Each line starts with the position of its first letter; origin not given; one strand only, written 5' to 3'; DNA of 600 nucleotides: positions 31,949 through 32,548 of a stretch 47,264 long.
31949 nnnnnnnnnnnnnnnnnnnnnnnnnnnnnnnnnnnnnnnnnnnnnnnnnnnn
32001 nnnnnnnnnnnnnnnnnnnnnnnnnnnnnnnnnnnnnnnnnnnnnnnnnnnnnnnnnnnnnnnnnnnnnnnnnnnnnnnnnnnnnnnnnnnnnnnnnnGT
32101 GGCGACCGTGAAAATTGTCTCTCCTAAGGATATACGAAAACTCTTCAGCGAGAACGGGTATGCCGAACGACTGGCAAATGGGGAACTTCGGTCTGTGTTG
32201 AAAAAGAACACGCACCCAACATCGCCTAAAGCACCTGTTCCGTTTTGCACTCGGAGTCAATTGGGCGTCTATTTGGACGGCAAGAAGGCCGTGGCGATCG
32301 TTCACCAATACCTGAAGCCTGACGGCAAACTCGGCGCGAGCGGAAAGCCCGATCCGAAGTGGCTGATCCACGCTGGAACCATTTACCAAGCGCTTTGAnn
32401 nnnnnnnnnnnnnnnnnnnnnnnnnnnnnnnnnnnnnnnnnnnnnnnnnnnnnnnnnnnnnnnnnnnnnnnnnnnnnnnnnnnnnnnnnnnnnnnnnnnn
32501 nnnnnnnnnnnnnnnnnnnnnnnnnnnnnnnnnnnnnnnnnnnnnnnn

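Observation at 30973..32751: Lower-GC 1.56-kb insertion flanked by 111-bp direct repeats duplicates the 5' end of a GT-C gene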

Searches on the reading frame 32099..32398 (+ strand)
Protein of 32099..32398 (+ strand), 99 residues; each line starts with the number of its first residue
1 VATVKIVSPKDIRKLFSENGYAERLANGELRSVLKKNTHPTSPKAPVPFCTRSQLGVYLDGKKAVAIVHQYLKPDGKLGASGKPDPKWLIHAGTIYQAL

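Call 9: search_protein_families(library=pfam, proteins=[window:32099-32398:+], max_evalue=0.1)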
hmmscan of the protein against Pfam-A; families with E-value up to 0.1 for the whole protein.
window:32099-32398:+ (99 aa): 0 families

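Call 10: search_protein_families(library=phrogs, proteins=[window:32099-32398:+], max_evalue=0.1)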
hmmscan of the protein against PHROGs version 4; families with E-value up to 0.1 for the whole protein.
window:32099-32398:+ (99 aa): 0 families

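Call 19: find_related_loci(query=window:32099-32398:+, collection=genome_contigs, flank=10000)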
Query window:32099-32398:+ (99 aa) in genome_contigs; peptide patterns used: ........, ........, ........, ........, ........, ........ (x = any residue, [..] = any of these).
261 stretches matched a pattern; 9 encode a relative of the query (tblastn E <= 1e-3); 9 distinct loci.
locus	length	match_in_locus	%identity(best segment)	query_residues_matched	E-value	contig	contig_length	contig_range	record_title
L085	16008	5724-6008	61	4-98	1e-34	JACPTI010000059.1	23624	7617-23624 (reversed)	MAG: Acidobacteria bacterium isolate NC_groundwater_728_Ag_S-0.65um_67_11 S37_SO-6_scaffold_298264, whole genome shotgun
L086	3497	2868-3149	52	4-96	9e-28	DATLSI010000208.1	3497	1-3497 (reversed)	MAG TPA_asm: Ktedonobacteraceae bacterium isolate SMAG_U13926 k141_226912, whole genome shotgun sequence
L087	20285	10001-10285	41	4-97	1e-20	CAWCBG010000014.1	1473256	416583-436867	MAG: uncultured Acidobacteriaceae bacterium isolate MFD05502.bin.1.25 genome assembly, contig: contig_8704, whole genome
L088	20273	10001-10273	45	7-97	1e-17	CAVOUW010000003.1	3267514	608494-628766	MAG: uncultured delta proteobacterium isolate MFD10064.bin.1.24 genome assembly, contig: contig_9770, whole genome shotg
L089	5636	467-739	44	7-97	4e-17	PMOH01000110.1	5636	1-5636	MAG: Deltaproteobacteria bacterium isolate palsa_1089 73.20110600_P1M.15_contig_42983, whole genome shotgun sequence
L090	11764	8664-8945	41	4-97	1e-15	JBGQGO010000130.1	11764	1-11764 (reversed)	MAG: Blastocatellia bacterium isolate OBJ2_061818_090_26 k141_1573343_length_11764_cov_75.8972, whole genome shotgun seq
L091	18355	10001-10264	40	12-99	3e-14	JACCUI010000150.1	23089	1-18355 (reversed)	MAG: Pyrinomonadaceae bacterium isolate MGR_bin96 SD2897-2912_k127_6198424, whole genome shotgun sequence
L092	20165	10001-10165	53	44-97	3e-13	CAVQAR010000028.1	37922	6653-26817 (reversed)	MAG: uncultured delta proteobacterium isolate MFD09286.bin.2.47 genome assembly, contig: contig_60044, whole genome shot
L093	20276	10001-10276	42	7-96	2e-15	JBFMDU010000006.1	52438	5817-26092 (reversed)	MAG: Chloroflexota bacterium isolate MAG227 MAG227_6, whole genome shotgun sequence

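Call 21: find_related_loci(query=window:32099-32398:+, collection=viral_contigs, flank=10000)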
Query window:32099-32398:+ (99 aa) in viral_contigs; peptide patterns used: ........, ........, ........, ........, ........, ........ (x = any residue, [..] = any of these).
22 stretches matched a pattern, but none encodes a relative of the query by tblastn (E <= 1e-3).

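Call 23: find_homologous_proteins(query=window:32099-32398:+, max_evalue=0.001)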
Query window:32099-32398:+ (99 aa): 23 proteins with E <= 0.001 among 23 candidates.
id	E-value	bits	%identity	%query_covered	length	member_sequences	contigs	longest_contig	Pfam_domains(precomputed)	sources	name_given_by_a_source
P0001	5.1e-54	199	92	100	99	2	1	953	-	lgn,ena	-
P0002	7.6e-40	153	70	98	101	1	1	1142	-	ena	-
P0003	6.8e-29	118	62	97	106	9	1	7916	-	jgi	jgi:hypothetical protein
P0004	4.0e-28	115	58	97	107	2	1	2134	-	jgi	-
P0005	1.5e-25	107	58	91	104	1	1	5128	-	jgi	-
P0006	3.3e-24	103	61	81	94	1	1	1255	-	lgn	-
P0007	4.8e-24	102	56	91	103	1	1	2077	-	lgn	-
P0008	3.3e-23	100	57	86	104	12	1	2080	-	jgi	-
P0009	1.0e-22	98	53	94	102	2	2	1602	-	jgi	jgi:hypothetical protein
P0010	3.7e-21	93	52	98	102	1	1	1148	-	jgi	-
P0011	7.3e-21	92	53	91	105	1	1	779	-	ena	-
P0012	8.2e-21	92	56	86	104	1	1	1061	-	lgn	-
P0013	2.0e-20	91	52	88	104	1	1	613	-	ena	-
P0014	7.7e-20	89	58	74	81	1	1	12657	-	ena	-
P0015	6.5e-19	86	55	90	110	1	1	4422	-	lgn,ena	-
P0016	8.3e-19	86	53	86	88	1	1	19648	-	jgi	jgi:hypothetical protein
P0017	8.5e-19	86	50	92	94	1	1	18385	-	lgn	-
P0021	4.0e-15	74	47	93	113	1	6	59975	-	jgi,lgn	jgi:hypothetical protein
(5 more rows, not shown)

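Call 24: find_encoding_contigs(protein=P0001, flank=10000)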
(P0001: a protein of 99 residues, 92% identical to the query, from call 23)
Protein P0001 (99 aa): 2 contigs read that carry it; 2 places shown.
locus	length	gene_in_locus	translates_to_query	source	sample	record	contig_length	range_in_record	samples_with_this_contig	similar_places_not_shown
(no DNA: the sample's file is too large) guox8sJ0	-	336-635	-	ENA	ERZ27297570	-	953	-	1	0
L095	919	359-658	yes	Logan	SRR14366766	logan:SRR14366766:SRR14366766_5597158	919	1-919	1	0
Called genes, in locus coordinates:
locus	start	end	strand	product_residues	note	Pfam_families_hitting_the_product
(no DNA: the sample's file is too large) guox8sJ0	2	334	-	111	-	?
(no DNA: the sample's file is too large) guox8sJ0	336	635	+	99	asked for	-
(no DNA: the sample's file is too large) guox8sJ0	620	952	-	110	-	?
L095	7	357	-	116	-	-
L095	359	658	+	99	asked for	-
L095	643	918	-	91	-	?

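Call 25: find_encoding_contigs(protein=P0002, flank=10000)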
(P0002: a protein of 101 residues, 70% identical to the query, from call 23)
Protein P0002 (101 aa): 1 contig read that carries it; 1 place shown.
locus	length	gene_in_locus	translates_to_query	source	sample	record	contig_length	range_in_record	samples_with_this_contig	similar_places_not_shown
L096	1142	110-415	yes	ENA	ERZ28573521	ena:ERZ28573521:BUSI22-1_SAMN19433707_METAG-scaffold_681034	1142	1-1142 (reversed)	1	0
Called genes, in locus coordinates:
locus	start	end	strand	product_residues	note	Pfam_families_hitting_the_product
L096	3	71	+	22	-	?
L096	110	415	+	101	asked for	-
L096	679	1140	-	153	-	?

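Call 26: find_encoding_contigs(protein=P0003, flank=10000)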
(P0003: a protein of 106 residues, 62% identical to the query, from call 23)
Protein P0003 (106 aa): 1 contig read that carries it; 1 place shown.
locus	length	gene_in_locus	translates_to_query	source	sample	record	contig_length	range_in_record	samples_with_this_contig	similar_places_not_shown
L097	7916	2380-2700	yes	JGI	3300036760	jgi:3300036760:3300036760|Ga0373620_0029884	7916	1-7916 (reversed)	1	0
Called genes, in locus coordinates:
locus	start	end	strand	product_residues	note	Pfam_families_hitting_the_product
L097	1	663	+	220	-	?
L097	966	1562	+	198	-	PF13338:AbiEi_4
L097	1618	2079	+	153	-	PF22091:DUF6941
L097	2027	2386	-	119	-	-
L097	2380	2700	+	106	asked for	-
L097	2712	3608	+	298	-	PF04313:HSDR_N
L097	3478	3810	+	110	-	-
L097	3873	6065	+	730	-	PF00069:Pkinase, PF01636:APH (faint), PF07714:PK_Tyr_Ser-Thr, PF03109:ABC1, PF14531:Kinase-like (weak), PF13414:TPR_11 (faint), PF13428:TPR_14 (faint), PF07719:TPR_2 (faint), +3 more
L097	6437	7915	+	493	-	?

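Call 28: find_encoding_contigs(protein=P0021, flank=7000, max_places=3)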
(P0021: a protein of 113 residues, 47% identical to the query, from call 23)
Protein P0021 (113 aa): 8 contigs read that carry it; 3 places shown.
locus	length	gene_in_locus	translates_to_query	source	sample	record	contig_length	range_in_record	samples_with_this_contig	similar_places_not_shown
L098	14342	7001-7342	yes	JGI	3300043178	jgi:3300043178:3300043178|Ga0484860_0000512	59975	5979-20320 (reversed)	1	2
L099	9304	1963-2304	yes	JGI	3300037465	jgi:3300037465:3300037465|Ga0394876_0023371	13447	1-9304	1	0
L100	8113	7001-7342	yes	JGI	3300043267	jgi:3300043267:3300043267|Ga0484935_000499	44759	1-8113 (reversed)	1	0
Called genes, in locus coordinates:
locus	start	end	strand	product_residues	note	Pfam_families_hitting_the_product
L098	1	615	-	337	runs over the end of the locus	PF06723:MreB_Mbl, PF00022:Actin (faint), PF14450:FtsA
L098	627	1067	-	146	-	PF02823:ATP-synt_DE_N, PF00401:ATP-synt_DE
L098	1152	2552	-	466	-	PF02874:ATP-synt_ab_N, PF00006:ATP-synt_ab, PF22919:ATP-synt_VA_C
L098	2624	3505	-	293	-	PF00231:ATP-synt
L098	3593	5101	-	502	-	PF02874:ATP-synt_ab_N, PF00006:ATP-synt_ab, PF00306:ATP-synt_ab_C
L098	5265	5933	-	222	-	PF02190:LON_substr_bdg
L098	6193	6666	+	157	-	PF22091:DUF6941 (weak)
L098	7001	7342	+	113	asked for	-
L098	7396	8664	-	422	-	PF00266:Aminotran_5, PF22580:KYNU_C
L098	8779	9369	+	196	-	PF03551:PadR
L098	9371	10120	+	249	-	PF00005:ABC_tran, PF02463:SMC_N (faint), PF13304:AAA_21 (weak)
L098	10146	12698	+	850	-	PF12704:MacB_PCD, PF02687:FtsX, PF12704:MacB_PCD, PF02687:FtsX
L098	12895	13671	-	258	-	PF00561:Abhydrolase_1, PF12146:Hydrolase_4, PF12697:Abhydrolase_6, PF00561:Abhydrolase_1 (weak), PF08386:Abhydrolase_4 (faint)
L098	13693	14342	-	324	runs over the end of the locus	PF01208:URO-D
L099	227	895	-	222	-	PF02190:LON_substr_bdg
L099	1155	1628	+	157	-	PF22091:DUF6941 (weak)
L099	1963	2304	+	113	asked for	-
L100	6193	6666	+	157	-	PF22091:DUF6941 (weak)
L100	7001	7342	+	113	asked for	-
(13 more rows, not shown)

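Call 29: find_encoding_contigs(protein=P0016, flank=7000, max_places=2)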
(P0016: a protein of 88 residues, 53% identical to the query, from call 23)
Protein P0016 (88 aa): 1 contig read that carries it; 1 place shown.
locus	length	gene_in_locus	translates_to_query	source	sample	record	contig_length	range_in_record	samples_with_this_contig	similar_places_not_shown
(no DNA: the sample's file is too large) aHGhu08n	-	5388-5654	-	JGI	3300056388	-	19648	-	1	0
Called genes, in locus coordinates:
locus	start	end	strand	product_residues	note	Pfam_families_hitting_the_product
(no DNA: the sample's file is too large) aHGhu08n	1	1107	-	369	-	?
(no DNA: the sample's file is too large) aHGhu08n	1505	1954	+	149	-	PF00582:Usp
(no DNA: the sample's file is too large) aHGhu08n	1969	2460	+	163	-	PF01814:Hemerythrin (weak)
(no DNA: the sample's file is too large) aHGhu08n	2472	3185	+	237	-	PF00581:Rhodanese, PF11127:YgaP-like_TM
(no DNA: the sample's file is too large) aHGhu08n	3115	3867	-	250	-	PF01988:VIT1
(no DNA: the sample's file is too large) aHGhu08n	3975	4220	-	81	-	-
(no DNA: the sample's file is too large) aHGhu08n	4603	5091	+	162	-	PF22091:DUF6941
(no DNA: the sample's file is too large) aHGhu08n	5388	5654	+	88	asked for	-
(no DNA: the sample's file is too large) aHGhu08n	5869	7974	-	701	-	PF04151:PPC (faint)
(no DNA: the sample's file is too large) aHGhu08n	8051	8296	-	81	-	-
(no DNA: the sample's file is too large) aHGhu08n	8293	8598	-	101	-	-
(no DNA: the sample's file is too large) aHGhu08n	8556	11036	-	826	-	PF02368:Big_2 (faint), PF07583:PSCyt2, PF07587:PSD1, PF07624:PSD2 (faint)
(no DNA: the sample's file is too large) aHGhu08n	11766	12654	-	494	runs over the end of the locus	PF03600:CitMHS (faint), PF16980:CitMHS_2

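Call 30: find_encoding_contigs(protein=P0017, flank=7000, max_places=2)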
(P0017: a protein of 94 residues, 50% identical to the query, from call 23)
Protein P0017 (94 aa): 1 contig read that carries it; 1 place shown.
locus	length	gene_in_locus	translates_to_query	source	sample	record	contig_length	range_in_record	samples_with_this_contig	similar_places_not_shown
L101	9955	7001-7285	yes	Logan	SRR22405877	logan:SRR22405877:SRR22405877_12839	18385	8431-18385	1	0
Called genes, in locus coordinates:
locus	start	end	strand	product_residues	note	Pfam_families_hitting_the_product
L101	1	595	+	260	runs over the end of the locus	PF00005:ABC_tran, PF13401:AAA_22 (faint), PF13304:AAA_21 (weak)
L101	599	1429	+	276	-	PF03649:UPF0014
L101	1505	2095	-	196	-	PF01011:PQQ (faint), PF13360:PQQ_2, PF13570:Beta-prop_ACSF4 (weak)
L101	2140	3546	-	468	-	PF02417:Chromate_transp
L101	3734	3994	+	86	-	-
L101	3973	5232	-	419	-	PF01637:ATPase_2 (weak), PF13191:AAA_16, PF20703:nSTAND1, PF13401:AAA_22, PF00004:AAA (weak)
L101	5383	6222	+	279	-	PF03400:DDE_Tnp_IS1 (faint), PF13610:DDE_Tnp_IS240 (faint)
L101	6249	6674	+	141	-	PF22091:DUF6941 (weak)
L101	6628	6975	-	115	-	-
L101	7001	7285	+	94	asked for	-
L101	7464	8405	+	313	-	PF00126:HTH_1, PF03466:LysR_substrate, PF12849:PBP_like_2 (weak), PF12727:PBP_like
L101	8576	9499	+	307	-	PF03601:Cons_hypoth698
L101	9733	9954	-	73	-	?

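Call 54: search_protein_families(library=ncbifam, proteins=[window:32099-32398:+], max_evalue=0.1)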
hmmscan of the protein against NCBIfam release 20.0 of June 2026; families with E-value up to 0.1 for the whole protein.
window:32099-32398:+ (99 aa): 0 families

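Call 56: search_protein_families(library=padloc, proteins=[window:32099-32398:+, L097:1618-2079:+, L098:6193-6666:+, L097:2027-2386:-, L097:2380-2700:+], max_evalue=0.1)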
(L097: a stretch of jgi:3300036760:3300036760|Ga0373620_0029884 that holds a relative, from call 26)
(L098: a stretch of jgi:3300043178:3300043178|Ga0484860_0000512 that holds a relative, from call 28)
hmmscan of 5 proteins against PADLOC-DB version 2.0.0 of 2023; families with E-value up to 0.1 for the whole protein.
window:32099-32398:+ (99 aa): 0 families

L097:1618-2079:+ (153 aa): 0 families

L098:6193-6666:+ (157 aa): 0 families

L097:2027-2386:- (119 aa): 0 families

L097:2380-2700:+ (106 aa): 0 families

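Call 74: predict_structure(alignment_id=A5)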
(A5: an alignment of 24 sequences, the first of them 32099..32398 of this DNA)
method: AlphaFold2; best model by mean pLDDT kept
length: 99 residues; sequences in the alignment: 24
mean_pLDDT: 83.8   pTM: 0.70
mean pLDDT of the five models: 83.8, 82.2, 81.9, 81.2, 80.5
residues with pLDDT >= 90: 50; 70-90: 31; 50-70: 18; < 50: 0
segments of 3 or more residues with pLDDT < 50: none
pLDDT, mean of each block of 10 residues (from residue 1): 86 92 91 83 58 87 91 75 85 91
secondary structure, 60 per line:
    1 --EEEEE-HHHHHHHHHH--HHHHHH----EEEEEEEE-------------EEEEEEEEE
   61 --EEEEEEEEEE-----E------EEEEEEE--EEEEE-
elements in order: E3-7 H9-18 H21-26 E31-38 E52-60 E63-72 E85-91 E94-98

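Call 79: fold_search(model_id=the predicted structure, library=pdb)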
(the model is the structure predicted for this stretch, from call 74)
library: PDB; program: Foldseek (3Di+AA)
matches with E <= 10: 414; with E <= 0.001: 0
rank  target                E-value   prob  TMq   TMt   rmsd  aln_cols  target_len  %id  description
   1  5t06_B                2.7e-01  0.18  0.24  0.20  12.2        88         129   11  Crystal structure of a putative acyl-CoA thioesterase EC709/ECK0725 from Escherichia coli in complex with Hexanoyl-CoA (released 2016-09-07)
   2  8h8p_D                3.2e-01  0.08  0.19  0.09  14.8       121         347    9  Crystal structure of thiomorpholine-carboxylate dehydrogenase from Candida parapsilosis. (released 2023-10-25)
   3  6fdg_A                4.0e-01  0.09  0.20  0.15  12.3        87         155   15  Novel crystal structure of DHNA-CoA Thioesterase from Staphylococcus aureus (released 2018-02-21)
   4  1s5u_G                5.2e-01  0.14  0.24  0.19   8.8        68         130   10  Crystal Structure of Hypothetical Protein EC709 from Escherichia coli (released 2004-05-11)
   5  5t07_D                5.2e-01  0.11  0.24  0.20  12.0        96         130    9  Crystal structure of a putative acyl-CoA thioesterase EC709/ECK0725 from Escherichia coli in complex with Decanoyl-CoA (released 2016-09-07)
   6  1s5u_B                5.6e-01  0.14  0.24  0.20   8.8        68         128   10  Crystal Structure of Hypothetical Protein EC709 from Escherichia coli (released 2004-05-11)
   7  5t06_C                6.6e-01  0.13  0.24  0.20   8.9        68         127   10  Crystal structure of a putative acyl-CoA thioesterase EC709/ECK0725 from Escherichia coli in complex with Hexanoyl-CoA (released 2016-09-07)
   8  3muy_1                6.9e-01  0.30  0.32  0.04   9.7        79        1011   10  E. coli (lacZ) beta-galactosidase (R599A) (released 2011-03-16)
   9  1s5u_E                6.9e-01  0.13  0.24  0.19   8.9        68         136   10  Crystal Structure of Hypothetical Protein EC709 from Escherichia coli (released 2004-05-11)
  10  1s5u_C                6.9e-01  0.11  0.23  0.20  12.0        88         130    9  Crystal Structure of Hypothetical Protein EC709 from Escherichia coli (released 2004-05-11)
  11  5t07_A                7.3e-01  0.11  0.23  0.20   8.9        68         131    9  Crystal structure of a putative acyl-CoA thioesterase EC709/ECK0725 from Escherichia coli in complex with Decanoyl-CoA (released 2016-09-07)
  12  5kl9_A                7.8e-01  0.12  0.25  0.20   9.8        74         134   12  Crystal structure of a putative acyl-CoA thioesterase EC709/ECK0725 from Escherichia coli in complex with CoA (released 2016-07-06)
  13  6fdg_B                7.8e-01  0.08  0.20  0.15   8.7        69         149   13  Novel crystal structure of DHNA-CoA Thioesterase from Staphylococcus aureus (released 2018-02-21)
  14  7brs_D                8.2e-01  0.41  0.35  0.05   9.1        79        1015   11  E.coli beta-galactosidase (E537Q) in complex with fluorescent probe KSA02 (released 2021-03-03)
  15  4uvq                  8.2e-01  0.15  0.26  0.13   9.4        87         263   13  PatG Domain of Unknown Function (released 2014-09-17)
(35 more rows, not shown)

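Call 101: search_protein_representatives(alignment_id=A5)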
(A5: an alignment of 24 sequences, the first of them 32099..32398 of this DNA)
Query: 24 sequences, 104 profile positions. Proteins with E-value up to 0.001 (for the whole library): 1103; up to 1e-10: 662; up to 1e-30: 10. The best 150 are listed.
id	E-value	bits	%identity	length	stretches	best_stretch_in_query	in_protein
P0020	5.3e-37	142.3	-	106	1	4-101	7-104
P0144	1.4e-35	137.8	-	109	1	5-102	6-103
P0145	1.1e-33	131.7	-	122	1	4-102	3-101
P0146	3.7e-33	129.9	-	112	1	9-102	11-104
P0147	6.3e-33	129.2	-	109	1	3-101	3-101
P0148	1.6e-32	127.9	-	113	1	1-101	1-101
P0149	1.2e-31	125.1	-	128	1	4-100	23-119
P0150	2.0e-31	124.4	-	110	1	4-101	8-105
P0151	2.2e-31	124.3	-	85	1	17-100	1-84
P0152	4.6e-31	123.2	-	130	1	5-102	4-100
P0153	1.4e-30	121.6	-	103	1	7-102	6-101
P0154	3.6e-30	120.4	-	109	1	3-102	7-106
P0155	7.4e-30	119.3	-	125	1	6-101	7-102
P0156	2.7e-29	117.5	-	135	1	5-103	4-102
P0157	3.0e-29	117.4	-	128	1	14-102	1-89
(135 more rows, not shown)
